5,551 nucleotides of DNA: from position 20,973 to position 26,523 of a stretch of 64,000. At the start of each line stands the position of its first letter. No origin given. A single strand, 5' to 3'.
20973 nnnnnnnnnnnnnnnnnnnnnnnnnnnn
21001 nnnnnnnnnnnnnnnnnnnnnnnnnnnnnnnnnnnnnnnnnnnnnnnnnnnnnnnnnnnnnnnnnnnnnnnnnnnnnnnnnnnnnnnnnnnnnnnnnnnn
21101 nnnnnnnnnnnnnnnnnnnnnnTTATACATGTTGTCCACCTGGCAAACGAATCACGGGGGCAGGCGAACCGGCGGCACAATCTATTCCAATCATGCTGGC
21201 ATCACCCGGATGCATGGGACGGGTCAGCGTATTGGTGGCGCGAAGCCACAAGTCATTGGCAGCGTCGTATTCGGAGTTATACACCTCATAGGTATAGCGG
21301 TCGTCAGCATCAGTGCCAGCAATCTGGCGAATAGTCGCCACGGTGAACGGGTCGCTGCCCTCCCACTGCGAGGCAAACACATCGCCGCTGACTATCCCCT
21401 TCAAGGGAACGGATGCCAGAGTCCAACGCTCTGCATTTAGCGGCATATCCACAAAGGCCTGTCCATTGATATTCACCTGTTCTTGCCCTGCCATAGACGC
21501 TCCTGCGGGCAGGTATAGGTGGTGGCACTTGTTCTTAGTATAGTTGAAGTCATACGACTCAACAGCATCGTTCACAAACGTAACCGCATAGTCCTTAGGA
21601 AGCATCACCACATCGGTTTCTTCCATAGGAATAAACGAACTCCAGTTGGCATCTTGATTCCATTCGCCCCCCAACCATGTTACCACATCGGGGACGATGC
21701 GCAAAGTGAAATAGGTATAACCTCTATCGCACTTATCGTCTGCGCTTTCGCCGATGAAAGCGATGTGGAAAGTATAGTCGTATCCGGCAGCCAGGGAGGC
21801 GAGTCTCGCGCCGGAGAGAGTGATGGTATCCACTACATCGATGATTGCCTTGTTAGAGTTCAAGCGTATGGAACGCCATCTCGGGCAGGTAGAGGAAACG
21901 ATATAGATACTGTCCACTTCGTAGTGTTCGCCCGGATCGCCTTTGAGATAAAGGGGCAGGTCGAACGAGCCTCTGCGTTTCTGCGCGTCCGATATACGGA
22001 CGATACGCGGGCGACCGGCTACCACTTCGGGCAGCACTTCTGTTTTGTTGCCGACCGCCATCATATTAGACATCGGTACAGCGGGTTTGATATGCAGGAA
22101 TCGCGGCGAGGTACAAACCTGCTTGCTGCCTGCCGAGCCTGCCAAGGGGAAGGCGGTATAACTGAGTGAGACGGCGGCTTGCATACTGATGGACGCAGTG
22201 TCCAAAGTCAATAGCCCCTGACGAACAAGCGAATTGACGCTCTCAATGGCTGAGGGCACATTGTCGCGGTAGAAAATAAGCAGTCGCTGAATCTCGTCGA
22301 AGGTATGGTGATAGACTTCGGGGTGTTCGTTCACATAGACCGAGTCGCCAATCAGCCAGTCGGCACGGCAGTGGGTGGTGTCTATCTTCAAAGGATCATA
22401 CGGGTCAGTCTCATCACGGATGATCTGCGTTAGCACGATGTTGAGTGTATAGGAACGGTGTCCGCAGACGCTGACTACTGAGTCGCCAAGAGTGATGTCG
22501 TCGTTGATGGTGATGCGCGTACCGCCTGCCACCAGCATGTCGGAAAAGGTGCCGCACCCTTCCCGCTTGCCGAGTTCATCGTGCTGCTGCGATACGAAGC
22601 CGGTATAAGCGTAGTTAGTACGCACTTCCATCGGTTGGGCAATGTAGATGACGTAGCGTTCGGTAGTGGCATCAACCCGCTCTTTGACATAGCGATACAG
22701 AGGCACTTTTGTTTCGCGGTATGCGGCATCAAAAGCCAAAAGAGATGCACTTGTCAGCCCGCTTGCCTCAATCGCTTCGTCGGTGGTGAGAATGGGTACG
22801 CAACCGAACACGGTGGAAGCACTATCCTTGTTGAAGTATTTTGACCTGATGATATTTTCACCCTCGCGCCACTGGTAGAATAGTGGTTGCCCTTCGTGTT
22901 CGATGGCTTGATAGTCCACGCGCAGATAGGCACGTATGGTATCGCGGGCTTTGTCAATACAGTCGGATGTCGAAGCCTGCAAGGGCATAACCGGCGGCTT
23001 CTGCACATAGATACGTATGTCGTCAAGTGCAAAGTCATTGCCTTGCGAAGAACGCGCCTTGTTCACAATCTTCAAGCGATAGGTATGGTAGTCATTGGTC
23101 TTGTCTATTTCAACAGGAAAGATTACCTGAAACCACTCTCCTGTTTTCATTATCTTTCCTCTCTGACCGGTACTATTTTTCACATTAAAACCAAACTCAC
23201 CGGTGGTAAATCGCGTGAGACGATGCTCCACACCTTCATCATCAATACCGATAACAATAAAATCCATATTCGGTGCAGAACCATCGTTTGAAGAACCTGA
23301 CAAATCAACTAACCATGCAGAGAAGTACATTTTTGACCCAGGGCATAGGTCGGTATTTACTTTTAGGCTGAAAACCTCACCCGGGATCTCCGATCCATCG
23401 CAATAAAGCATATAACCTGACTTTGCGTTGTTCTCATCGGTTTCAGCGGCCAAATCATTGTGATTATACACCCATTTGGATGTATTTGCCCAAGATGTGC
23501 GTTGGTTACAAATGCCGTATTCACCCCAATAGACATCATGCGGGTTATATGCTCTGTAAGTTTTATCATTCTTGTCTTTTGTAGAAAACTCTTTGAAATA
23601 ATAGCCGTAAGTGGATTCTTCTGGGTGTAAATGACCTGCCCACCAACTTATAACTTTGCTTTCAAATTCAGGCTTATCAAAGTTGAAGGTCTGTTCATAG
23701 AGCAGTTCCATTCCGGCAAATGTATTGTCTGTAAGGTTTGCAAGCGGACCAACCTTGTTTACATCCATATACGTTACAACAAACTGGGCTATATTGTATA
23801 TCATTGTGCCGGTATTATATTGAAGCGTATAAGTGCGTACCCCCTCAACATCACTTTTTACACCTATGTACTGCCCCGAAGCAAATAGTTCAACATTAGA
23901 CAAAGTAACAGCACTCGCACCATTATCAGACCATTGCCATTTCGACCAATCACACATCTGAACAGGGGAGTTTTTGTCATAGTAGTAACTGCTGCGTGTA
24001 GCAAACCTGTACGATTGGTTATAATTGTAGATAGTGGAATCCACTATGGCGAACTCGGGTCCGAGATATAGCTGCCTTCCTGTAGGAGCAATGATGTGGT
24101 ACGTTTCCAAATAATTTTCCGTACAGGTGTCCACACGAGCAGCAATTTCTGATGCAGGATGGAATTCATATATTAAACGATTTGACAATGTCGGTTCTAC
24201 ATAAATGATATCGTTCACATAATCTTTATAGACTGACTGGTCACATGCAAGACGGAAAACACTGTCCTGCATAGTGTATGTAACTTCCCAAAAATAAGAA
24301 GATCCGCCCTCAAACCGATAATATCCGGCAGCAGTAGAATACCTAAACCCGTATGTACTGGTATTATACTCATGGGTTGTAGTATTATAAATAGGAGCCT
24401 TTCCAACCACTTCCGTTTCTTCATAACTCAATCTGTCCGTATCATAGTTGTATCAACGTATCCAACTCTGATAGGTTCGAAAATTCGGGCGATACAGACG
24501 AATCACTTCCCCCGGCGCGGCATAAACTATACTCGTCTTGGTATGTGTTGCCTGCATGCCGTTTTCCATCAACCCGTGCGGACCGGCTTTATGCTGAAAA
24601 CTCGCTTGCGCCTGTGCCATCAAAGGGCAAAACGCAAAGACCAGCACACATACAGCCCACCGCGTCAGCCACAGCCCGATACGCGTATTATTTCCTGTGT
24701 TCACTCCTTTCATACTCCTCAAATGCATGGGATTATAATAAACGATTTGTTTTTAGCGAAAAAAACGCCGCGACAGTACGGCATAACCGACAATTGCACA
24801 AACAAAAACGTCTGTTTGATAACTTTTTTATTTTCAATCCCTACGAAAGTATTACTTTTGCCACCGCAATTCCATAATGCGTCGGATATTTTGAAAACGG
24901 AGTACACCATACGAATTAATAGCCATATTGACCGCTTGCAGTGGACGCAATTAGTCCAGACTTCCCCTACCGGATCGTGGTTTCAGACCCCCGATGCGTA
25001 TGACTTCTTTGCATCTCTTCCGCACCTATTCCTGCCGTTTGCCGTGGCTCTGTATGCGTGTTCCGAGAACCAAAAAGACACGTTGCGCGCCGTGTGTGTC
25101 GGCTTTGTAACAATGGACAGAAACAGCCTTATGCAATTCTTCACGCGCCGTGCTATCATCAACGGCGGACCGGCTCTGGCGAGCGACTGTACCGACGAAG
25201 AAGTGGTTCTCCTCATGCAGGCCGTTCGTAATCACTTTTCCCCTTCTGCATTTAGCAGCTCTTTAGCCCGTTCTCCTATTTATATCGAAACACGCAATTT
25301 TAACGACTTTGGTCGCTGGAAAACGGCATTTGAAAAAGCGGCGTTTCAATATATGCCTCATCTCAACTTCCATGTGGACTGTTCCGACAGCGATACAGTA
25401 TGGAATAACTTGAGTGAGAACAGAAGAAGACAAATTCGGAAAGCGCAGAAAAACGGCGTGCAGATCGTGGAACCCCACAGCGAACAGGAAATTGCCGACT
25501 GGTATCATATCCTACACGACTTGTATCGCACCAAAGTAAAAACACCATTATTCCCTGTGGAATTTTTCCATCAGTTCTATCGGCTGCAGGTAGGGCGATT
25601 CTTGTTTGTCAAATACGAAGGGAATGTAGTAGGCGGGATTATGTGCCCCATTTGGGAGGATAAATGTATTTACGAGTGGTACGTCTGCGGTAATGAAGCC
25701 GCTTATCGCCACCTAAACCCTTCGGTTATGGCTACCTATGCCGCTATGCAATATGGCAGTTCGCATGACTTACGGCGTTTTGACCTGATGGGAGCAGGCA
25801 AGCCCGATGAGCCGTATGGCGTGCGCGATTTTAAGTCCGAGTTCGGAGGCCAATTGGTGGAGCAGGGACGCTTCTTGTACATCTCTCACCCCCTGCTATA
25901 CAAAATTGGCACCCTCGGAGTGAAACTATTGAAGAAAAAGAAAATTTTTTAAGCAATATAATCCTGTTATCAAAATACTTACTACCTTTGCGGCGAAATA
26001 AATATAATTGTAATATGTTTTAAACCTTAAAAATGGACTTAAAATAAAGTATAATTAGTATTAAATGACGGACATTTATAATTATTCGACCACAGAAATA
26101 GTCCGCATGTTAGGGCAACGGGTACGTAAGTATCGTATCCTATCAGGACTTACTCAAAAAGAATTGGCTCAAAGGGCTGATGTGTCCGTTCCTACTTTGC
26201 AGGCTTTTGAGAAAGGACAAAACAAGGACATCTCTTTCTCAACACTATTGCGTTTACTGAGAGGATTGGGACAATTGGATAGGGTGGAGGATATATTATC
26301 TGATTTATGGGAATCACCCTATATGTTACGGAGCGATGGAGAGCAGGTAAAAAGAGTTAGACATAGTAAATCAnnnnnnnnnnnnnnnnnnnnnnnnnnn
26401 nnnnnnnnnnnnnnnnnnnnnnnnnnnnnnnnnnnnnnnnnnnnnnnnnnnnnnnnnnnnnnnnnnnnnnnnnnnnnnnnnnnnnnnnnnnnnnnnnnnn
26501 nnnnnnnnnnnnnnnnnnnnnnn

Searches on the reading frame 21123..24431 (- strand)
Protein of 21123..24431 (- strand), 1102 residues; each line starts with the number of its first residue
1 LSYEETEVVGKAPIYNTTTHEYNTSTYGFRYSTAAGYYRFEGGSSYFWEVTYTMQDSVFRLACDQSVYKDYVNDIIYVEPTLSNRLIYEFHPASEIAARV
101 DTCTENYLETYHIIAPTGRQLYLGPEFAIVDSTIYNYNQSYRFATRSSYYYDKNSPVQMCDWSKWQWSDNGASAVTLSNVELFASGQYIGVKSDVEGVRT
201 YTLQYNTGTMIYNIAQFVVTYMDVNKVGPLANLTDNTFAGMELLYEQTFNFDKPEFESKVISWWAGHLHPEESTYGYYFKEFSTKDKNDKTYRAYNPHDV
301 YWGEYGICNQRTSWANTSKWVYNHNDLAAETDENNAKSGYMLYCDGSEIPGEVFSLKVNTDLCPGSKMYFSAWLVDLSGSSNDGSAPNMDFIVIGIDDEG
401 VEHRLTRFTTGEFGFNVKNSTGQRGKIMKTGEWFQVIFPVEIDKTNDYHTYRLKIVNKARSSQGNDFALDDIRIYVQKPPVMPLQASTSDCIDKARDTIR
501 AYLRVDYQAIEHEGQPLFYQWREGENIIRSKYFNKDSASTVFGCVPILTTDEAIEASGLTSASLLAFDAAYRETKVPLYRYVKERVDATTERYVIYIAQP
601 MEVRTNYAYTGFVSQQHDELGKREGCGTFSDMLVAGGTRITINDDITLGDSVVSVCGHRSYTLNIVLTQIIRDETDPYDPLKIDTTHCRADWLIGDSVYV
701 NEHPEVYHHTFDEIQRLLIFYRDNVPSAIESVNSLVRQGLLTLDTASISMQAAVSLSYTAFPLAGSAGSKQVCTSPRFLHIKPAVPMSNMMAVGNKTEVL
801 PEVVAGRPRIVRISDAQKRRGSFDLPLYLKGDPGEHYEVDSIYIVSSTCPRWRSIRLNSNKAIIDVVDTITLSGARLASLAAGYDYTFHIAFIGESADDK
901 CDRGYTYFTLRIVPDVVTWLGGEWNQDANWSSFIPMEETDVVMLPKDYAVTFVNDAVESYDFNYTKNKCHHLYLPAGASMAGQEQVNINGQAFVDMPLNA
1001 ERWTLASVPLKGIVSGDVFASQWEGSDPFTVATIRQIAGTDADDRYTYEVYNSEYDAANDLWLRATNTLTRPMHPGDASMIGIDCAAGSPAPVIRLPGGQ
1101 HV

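Call 6: search_protein_families(library=pfam, proteins=[window:21123-24431:-], max_evalue=0.01)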
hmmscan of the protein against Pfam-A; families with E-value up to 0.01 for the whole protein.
window:21123-24431:- (1102 aa): 0 families

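Call 50: search_protein_families(library=ncbifam, proteins=[window:21123-24431:-], max_evalue=0.001)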
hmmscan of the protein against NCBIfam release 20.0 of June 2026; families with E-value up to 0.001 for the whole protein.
window:21123-24431:- (1102 aa): 0 families

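Call 66: find_homologous_proteins(query=window:21123-24431:-, max_evalue=1e-10)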
Query window:21123-24431:- (1102 aa): 89 proteins with E <= 1e-10 among 4314 candidates.
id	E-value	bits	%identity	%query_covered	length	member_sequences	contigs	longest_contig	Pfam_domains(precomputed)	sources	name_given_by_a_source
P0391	0.0e+0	1294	57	95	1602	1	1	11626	-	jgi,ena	-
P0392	0.0e+0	1251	54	96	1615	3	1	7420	-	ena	-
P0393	0.0e+0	1243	52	99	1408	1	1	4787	-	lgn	-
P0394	0.0e+0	1240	54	98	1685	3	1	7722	-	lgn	-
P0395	0.0e+0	1239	53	97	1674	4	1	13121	-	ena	-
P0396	0.0e+0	1233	53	98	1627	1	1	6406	-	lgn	-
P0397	0.0e+0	1230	53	97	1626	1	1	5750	-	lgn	-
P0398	0.0e+0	1227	53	98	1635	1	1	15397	-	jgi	-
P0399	0.0e+0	1226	53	97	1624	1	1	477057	-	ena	-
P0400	0.0e+0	1226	52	98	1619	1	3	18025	-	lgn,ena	-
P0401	0.0e+0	1226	53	97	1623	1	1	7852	-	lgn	-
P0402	0.0e+0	1225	53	98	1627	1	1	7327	-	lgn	-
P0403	0.0e+0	1223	53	97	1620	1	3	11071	-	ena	-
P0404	0.0e+0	1222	53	97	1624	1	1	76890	-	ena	-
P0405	0.0e+0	1222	52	97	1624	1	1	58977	-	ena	-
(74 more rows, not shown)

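Call 67: find_encoding_contigs(protein=P0399, flank=10000, max_places=1)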
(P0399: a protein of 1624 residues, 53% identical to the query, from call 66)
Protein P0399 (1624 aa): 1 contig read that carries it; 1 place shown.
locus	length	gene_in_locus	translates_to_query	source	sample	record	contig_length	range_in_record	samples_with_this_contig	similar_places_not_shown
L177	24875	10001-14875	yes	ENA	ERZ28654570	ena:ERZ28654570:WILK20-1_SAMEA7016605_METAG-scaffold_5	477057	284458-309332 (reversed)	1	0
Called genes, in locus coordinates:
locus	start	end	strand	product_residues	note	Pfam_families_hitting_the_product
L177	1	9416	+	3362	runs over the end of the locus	-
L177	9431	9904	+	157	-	-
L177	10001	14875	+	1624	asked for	-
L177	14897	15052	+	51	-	-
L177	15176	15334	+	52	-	-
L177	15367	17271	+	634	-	-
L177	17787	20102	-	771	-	PF01751:Toprim, PF01131:Topoisom_bac, PF13368:Toprim_C_rpt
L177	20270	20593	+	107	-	PF24961:NfeD_membrane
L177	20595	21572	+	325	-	PF12127:FloA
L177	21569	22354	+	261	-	PF00795:CN_hydrolase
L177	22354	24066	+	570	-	PF01368:DHH, PF02272:DHHA1, PF17768:RecJ_OB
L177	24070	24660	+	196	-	PF00265:TK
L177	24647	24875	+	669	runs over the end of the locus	PF17764:PriA_3primeBD, PF00270:DEAD, PF04851:ResIII, PF18319:Zn_ribbon_PriA, PF00271:Helicase_C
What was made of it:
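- Tried and rejected: Orthologs of the upstream 1,580-aa gene are at most 60% identical, and the one context I looked at shares nothing with the window (calls 66, 67).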

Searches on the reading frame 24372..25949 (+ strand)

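Call 6: search_protein_families(library=pfam, proteins=[window:24372-25949:+], max_evalue=0.01)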
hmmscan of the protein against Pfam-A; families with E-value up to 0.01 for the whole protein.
window:24372-25949:+ (526 aa): 2 families
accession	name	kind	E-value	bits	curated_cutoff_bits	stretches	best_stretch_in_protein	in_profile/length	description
PF02388.22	FemAB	-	5.9e-14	52.1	24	2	429-513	316-401/406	FemAB family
PF13480.13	Acetyltransf_6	-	8.2e-12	45.9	22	1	350-482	6-141/143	Acetyltransferase (GNAT) domain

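Call 7: search_protein_families(library=ncbifam, proteins=[window:24372-25949:+], max_evalue=0.001)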
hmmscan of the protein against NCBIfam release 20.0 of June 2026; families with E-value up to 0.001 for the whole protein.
window:24372-25949:+ (526 aa): 1 family
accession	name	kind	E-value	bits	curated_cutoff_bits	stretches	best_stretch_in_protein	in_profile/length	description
TIGR03019.1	pepcterm_femAB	equivalog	2.9e-09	36.4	260.35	1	338-493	127-276/330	FemAB family XrtA/PEP-CTERM system-associated protein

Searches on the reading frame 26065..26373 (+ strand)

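Call 6: search_protein_families(library=pfam, proteins=[window:26065-26373:+], max_evalue=0.01)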
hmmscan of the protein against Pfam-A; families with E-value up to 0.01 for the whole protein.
window:26065-26373:+ (103 aa): 7 families
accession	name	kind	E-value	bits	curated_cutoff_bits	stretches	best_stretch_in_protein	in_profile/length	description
PF01381.28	HTH_3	-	1.8e-11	44.3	23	1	20-69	1-49/55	Helix-turn-helix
PF13560.12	HTH_31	-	1.8e-10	41.4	27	1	16-72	2-57/64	Helix-turn-helix domain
PF12844.13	HTH_19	-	3.4e-07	30.5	30.2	1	17-70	1-53/64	Helix-turn-helix domain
PF13443.12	HTH_26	-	2.5e-06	28.1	22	1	20-69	2-51/63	Cro/C1-type HTH DNA-binding domain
PF13744.12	HTH_37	-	1.5e-05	25.2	27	1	17-70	20-73/80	Helix-turn-helix domain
PF13413.12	HTH_25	-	0.003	17.8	24.6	1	21-56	3-38/62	Helix-turn-helix domain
PF20432.4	Xre-like-HTH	-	0.0036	18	25.8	1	27-66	22-60/63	Antitoxin Xre-like helix-turn-helix domain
